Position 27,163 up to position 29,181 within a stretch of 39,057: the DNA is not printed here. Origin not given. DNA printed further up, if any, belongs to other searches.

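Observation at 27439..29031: MinD/FleN-like ATPase fused to a PilZ domain, divergent from the flagellar EBP genes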

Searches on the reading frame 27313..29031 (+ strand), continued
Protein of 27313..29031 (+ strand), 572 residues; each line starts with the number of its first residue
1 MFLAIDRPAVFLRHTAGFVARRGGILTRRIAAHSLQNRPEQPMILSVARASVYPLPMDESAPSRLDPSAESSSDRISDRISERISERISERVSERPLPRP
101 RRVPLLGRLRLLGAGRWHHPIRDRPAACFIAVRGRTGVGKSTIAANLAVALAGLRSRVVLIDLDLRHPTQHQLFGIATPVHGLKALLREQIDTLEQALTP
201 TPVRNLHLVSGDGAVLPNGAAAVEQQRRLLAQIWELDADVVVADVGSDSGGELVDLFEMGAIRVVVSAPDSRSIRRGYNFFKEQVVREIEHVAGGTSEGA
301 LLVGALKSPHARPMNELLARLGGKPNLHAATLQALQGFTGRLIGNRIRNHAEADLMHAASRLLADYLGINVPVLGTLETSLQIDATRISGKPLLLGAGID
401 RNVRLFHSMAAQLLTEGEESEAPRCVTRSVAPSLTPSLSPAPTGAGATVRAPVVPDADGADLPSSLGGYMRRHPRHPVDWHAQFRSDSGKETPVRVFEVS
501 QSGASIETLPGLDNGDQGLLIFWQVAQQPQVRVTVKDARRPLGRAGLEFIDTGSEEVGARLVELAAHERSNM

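Call 12: find_encoding_contigs(protein=P0040, flank=10000, max_places=2)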
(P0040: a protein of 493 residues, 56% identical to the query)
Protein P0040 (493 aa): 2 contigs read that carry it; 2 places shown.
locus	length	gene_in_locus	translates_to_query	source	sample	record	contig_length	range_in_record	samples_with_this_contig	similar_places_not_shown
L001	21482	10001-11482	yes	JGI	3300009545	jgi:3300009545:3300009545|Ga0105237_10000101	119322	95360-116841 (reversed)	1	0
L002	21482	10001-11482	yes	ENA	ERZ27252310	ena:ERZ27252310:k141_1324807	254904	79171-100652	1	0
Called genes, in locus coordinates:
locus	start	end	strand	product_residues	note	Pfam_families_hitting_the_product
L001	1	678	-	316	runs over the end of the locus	-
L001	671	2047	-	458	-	PF02874:ATP-synt_ab_N (weak), PF00006:ATP-synt_ab, PF18269:T3SS_ATPase_C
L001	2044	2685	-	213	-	PF02108:FliH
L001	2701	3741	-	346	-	PF03448:MgtE_N (faint), PF14842:FliG_N, PF14841:FliG_M, PF01706:FliG_C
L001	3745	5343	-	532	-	PF01514:YscJ_FliF, PF08345:YscJ_FliF_C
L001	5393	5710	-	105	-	PF02049:FliE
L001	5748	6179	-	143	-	PF06429:Flg_bbr_C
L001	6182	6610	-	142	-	-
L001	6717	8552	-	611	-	-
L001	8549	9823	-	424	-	PF00158:Sigma54_activat, PF14532:Sigma54_activ_2, PF01078:Mg_chelatase (faint), PF07728:AAA_5, PF25601:AAA_lid_14, PF02954:HTH_8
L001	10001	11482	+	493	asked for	PF01656:CbiA, PF10609:ParA, PF07238:PilZ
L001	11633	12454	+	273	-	PF00481:PP2C, PF13672:PP2C_2, PF07228:SpoIIE (faint)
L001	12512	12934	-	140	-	PF13474:SnoaL_3, PF14534:DUF4440 (weak)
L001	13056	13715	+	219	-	PF12146:Hydrolase_4, PF00561:Abhydrolase_1 (faint), PF20408:Abhydrolase_11 (weak)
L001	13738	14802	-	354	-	PF14686:fn3_3 (faint)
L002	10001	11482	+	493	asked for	PF01656:CbiA, PF10609:ParA, PF07238:PilZ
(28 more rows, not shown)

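Call 13: find_encoding_contigs(protein=P0025, flank=10000, max_places=2)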
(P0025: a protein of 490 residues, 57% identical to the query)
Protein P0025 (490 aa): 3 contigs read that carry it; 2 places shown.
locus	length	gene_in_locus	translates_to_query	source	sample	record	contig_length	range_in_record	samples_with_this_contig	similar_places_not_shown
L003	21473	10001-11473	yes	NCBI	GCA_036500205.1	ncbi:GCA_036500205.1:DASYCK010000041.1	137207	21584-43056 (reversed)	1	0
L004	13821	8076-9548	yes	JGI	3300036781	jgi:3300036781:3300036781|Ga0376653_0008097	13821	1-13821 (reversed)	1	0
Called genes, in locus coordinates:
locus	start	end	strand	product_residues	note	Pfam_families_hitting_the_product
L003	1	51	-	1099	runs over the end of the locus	-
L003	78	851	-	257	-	-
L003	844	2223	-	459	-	PF02874:ATP-synt_ab_N (weak), PF00006:ATP-synt_ab, PF18269:T3SS_ATPase_C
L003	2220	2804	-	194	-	PF02108:FliH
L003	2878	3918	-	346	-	PF03448:MgtE_N (faint), PF14842:FliG_N, PF14841:FliG_M, PF01706:FliG_C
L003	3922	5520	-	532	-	PF01514:YscJ_FliF, PF08345:YscJ_FliF_C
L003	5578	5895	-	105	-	PF02049:FliE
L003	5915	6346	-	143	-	PF06429:Flg_bbr_C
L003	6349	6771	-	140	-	PF00460:Flg_bb_rod (faint)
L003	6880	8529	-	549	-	-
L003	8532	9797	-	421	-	-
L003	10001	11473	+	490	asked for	PF01656:CbiA, PF10609:ParA, PF07238:PilZ (faint)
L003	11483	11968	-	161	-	-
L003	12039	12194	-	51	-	-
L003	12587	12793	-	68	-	PF04102:SlyX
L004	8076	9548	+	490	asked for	PF01656:CbiA, PF10609:ParA, PF07238:PilZ (faint)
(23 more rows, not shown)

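Call 20: search_solved_structures(query=window:27481-29031:+, max_evalue=0.01, show_alignments=3)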
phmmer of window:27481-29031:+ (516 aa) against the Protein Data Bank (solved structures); distinct sequences matched with E-value up to 0.01: 27.
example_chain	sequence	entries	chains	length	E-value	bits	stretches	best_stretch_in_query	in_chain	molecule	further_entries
4jmp_A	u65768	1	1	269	1.2e-09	40.9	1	74-169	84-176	C-terminal fragment of CapA, Protein tyrosine kinase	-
3bfv_A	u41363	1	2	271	1.3e-09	40.9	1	74-169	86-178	Membrane protein CapA1, Protein tyrosine kinase,Protein tyrosine kinase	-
4jlv_A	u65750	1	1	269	3.4e-09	39.5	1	77-189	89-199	C-terminal fragment of Membrane protein CapA1, Putative uncharacterized protein capB1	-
6z0p_A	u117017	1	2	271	6.5e-09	38.6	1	73-164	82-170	BceF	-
2ved_A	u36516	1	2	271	8.5e-09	38.2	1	74-169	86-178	MEMBRANE PROTEIN CAPA1, PROTEIN TYROSINE KINASE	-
8hac_A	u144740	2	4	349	3.7e-06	29.5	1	67-190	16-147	ATPase ASNA1 homolog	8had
5j1j_A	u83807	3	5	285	7.9e-06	28.4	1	71-224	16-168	Site-determining protein | Transcriptional antiactivator FleN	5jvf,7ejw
9fmg_D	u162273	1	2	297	8.3e-06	28.3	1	65-317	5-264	Nitrogenase iron protein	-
4rz2_A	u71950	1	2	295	1.2e-05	27.8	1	65-228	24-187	Site-determining protein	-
3la6_A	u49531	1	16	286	1.8e-05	27.2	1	81-174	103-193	Tyrosine-protein kinase wzc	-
9xgv_A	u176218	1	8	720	7.9e-05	25.1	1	81-173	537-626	Tyrosine-protein kinase wzc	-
9r62_I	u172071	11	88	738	8.2e-05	25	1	81-173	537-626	Tyrosine-protein kinase wzc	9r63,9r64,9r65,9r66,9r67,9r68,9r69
8p53_A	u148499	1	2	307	0.00013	24.4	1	71-224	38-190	Antiactivator FleN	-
8pb9_A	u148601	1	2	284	0.00013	24.4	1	72-224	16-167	Antiactivator FleN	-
4rz3_A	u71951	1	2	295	0.00016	24.1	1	65-228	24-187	Site-determining protein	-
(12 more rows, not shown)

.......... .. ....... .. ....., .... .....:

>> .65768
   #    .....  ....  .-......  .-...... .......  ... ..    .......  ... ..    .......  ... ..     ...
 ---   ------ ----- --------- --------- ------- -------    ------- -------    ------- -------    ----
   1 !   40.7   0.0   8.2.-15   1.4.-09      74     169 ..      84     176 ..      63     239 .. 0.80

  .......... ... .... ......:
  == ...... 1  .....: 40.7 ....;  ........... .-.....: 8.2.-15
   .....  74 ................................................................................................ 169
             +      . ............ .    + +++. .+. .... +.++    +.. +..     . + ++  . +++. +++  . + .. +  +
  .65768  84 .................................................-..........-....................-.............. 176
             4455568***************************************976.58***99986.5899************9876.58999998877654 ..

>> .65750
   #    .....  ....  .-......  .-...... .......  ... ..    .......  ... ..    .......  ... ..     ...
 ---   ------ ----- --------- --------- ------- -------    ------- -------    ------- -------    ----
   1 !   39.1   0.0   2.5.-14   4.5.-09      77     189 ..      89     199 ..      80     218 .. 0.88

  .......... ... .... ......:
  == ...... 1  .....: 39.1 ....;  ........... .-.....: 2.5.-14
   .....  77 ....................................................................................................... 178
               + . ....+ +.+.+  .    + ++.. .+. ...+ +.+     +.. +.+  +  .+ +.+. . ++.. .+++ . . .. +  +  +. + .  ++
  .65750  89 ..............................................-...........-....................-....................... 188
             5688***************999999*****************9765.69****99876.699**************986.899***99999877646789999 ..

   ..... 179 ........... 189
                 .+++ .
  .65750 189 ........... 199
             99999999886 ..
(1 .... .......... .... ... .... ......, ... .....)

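Call 21: find_encoding_contigs(protein=P0060, flank=8000, max_places=2)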
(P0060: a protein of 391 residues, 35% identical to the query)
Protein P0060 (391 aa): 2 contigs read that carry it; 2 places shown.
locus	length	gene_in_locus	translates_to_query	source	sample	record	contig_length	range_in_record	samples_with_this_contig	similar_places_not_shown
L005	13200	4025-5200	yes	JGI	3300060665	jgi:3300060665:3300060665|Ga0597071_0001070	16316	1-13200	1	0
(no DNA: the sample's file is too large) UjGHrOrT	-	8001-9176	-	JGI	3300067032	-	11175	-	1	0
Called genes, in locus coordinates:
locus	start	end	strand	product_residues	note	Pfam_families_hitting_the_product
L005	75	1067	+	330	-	PF00753:Lactamase_B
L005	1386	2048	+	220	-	PF00990:GGDEF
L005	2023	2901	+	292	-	PF07719:TPR_2 (faint), PF13432:TPR_16 (weak)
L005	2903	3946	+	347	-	-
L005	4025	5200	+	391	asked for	PF00142:Fer4_NifH (weak), PF06564:CBP_BcsQ (weak), PF09140:MipZ (weak), PF10609:ParA, PF13614:AAA_31, PF01656:CbiA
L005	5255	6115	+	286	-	PF20560:MotA_N, PF01618:MotA_ExbB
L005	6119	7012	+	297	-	PF13677:MotB_plug, PF00691:OmpA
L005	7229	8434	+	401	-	PF00072:Response_reg, PF00563:EAL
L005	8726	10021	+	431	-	PF00092:VWA (faint)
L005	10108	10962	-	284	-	PF00756:Esterase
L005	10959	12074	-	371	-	PF08240:ADH_N, PF00107:ADH_zinc_N, PF13602:ADH_zinc_N_2 (weak)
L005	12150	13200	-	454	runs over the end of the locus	PF01674:Lipase_2 (weak), PF18067:Lipase_C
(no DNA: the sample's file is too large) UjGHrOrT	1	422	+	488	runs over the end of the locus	PF00669:Flagellin_N, PF07196:Flagellin_IN (weak), PF00700:Flagellin_C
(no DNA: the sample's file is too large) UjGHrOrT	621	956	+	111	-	PF03646:FlaG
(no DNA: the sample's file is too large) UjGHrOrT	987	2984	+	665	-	PF02465:FliD_N, PF07195:FliD_C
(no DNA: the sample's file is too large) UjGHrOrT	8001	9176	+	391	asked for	PF00142:Fer4_NifH (weak), PF06564:CBP_BcsQ (weak), PF09140:MipZ (weak), PF10609:ParA, PF13614:AAA_31, PF01656:CbiA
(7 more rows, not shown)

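Call 22: find_encoding_contigs(protein=P0063, flank=8000, max_places=2)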
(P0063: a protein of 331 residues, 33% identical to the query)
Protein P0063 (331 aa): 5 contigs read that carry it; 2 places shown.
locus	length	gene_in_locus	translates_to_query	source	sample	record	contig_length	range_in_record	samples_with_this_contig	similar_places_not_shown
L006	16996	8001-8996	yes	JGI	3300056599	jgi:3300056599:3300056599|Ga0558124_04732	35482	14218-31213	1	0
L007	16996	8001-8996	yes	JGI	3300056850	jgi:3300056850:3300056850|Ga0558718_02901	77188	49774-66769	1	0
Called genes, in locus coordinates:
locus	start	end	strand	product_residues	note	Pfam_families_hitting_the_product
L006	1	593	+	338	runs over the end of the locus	-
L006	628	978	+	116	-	-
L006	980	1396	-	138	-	PF02561:FliS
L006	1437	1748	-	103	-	PF05400:FliT (weak)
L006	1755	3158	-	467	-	PF02465:FliD_N, PF07195:FliD_C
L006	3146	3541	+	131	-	-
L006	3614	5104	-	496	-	PF00669:Flagellin_N, PF07196:Flagellin_IN, PF00700:Flagellin_C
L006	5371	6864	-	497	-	PF00669:Flagellin_N, PF07196:Flagellin_IN, PF00700:Flagellin_C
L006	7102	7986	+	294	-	PF08668:HDOD, PF01966:HD (weak)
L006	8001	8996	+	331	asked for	PF00142:Fer4_NifH (weak), PF01656:CbiA, PF02374:ArsA_ATPase (weak), PF10609:ParA, PF13614:AAA_31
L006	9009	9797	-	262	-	PF00582:Usp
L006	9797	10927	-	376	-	PF00753:Lactamase_B, PF00581:Rhodanese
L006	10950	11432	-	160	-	PF20398:DUF6691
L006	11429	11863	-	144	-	PF04143:Sulf_transp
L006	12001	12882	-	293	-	PF00669:Flagellin_N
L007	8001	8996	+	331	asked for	PF00142:Fer4_NifH (weak), PF01656:CbiA, PF02374:ArsA_ATPase (weak), PF10609:ParA, PF13614:AAA_31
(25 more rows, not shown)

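Call 24: find_related_loci(query=A2, collection=genome_contigs, flank=10000)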
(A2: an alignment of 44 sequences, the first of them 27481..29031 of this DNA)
Query A2 (516 aa) in genome_contigs; peptide patterns used: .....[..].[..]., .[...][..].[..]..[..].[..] (x = any residue, [..] = any of these).
600 stretches matched a pattern (row limit reached: there are more); 211 encode a relative of the query (tblastn E <= 1e-3); the best 80 are kept; 80 distinct loci.
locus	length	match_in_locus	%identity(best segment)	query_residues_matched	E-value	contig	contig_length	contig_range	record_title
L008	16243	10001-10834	35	85-360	5e-33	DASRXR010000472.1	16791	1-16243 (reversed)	MAG TPA_asm: Polyangiales bacterium isolate SMAG_U12567 k141_245291, whole genome shotgun sequence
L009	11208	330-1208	32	69-359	2e-32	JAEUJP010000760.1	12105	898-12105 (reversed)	MAG: Myxococcaceae bacterium isolate new MAG-72 k141_4253201, whole genome shotgun sequence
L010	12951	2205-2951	29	78-321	6e-23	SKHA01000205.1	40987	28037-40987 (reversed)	MAG: Spirochaeta sp. isolate CSBr16_18 CSBr16-343, whole genome shotgun sequence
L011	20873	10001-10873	29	78-363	1e-21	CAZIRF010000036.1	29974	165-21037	MAG TPA_asm: uncultured Spirochaetales bacterium isolate ERP125879_co1_45 genome assembly, contig: NODE_528_length_29974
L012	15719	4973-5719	31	78-321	2e-21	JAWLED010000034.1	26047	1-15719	MAG: Spirochaetia bacterium isolate 20BLK6-1.bin.42 NODE_1676_length_26047_cov_20.139587, whole genome shotgun sequence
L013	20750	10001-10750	27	78-321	3e-18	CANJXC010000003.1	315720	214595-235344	MAG: Spirochaetales bacterium isolate RH-23may17-786 genome assembly, contig: RH-23may17-C79-p2, whole genome shotgun se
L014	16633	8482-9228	30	78-321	5e-17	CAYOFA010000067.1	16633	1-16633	MAG TPA_asm: uncultured Spirochaetaceae bacterium isolate SRP332253_co1_294 genome assembly, contig: NODE_5727_length_16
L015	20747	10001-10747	28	78-321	4e-16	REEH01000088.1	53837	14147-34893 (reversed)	MAG: Spirochaetaceae bacterium isolate PLM2.Bin22 NODE_452_length_53837_cov_8.83887, whole genome shotgun sequence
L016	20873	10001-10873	31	78-364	8e-16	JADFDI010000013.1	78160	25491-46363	MAG: Spirochaetes bacterium isolate QR_Bin.15 NODE_13_length_78160_cov_71.9196, whole genome shotgun sequence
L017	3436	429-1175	28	78-321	1e-15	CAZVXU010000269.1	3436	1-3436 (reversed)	MAG TPA_asm: uncultured Spirochaetaceae bacterium isolate binchicken_co8_286 genome assembly, contig: NODE_56237_length_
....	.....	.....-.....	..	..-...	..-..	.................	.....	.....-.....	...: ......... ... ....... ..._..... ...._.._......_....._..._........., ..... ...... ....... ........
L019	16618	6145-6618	26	78-235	4e-14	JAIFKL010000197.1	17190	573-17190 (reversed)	MAG: Desulfobacteraceae bacterium isolate bin_101 scaffold_12232, whole genome shotgun sequence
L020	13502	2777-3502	27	85-322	1e-13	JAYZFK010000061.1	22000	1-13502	MAG: Myxococcota bacterium isolate XB_MAG164 DB_MAG164_0061, whole genome shotgun sequence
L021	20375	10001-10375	36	67-194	1e-12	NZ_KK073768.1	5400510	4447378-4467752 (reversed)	[Scytonema hofmanni] UTEX 2349 Tol9009DRAFT_TPD.8, whole genome shotgun sequence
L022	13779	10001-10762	28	78-321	3e-12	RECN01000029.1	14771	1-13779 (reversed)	MAG: Spirochaetaceae bacterium isolate DLM2.Bin42 NODE_5750_length_14771_cov_11.1521, whole genome shotgun sequence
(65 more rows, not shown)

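Call 26: find_encoding_contigs(protein=P0057, flank=10000, max_places=2)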
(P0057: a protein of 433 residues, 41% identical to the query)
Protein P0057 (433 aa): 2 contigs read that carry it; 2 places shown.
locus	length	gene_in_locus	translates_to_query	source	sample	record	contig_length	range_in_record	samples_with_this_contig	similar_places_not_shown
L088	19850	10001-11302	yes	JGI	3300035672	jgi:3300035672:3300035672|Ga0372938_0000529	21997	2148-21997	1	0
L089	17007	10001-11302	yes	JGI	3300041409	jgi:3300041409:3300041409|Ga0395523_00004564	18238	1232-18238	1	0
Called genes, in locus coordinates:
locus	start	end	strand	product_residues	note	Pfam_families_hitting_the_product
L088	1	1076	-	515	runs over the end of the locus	PF02874:ATP-synt_ab_N (weak), PF00006:ATP-synt_ab, PF18269:T3SS_ATPase_C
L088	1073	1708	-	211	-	PF02108:FliH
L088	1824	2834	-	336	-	PF03448:MgtE_N (faint), PF14842:FliG_N, PF14841:FliG_M, PF01706:FliG_C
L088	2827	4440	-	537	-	PF01514:YscJ_FliF, PF08345:YscJ_FliF_C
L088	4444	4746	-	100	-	PF02049:FliE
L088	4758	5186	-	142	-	PF00460:Flg_bb_rod (weak), PF06429:Flg_bbr_C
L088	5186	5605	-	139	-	PF00460:Flg_bb_rod (weak)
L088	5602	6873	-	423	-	PF00158:Sigma54_activat, PF13191:AAA_16 (faint), PF14532:Sigma54_activ_2, PF01078:Mg_chelatase (faint), PF07728:AAA_5, PF25601:AAA_lid_14, PF02954:HTH_8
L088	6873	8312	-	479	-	-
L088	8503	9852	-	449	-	-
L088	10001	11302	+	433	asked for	PF01656:CbiA, PF09140:MipZ (weak), PF10609:ParA, PF13614:AAA_31, PF07238:PilZ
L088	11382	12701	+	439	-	PF00801:PKD (weak), PF18911:PKD_4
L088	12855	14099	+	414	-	-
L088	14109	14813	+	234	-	PF12146:Hydrolase_4, PF20408:Abhydrolase_11 (weak), PF00561:Abhydrolase_1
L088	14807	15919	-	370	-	PF13620:CarboxypepD_reg (weak), PF14686:fn3_3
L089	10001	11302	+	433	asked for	PF01656:CbiA, PF09140:MipZ (weak), PF10609:ParA, PF13614:AAA_31, PF07238:PilZ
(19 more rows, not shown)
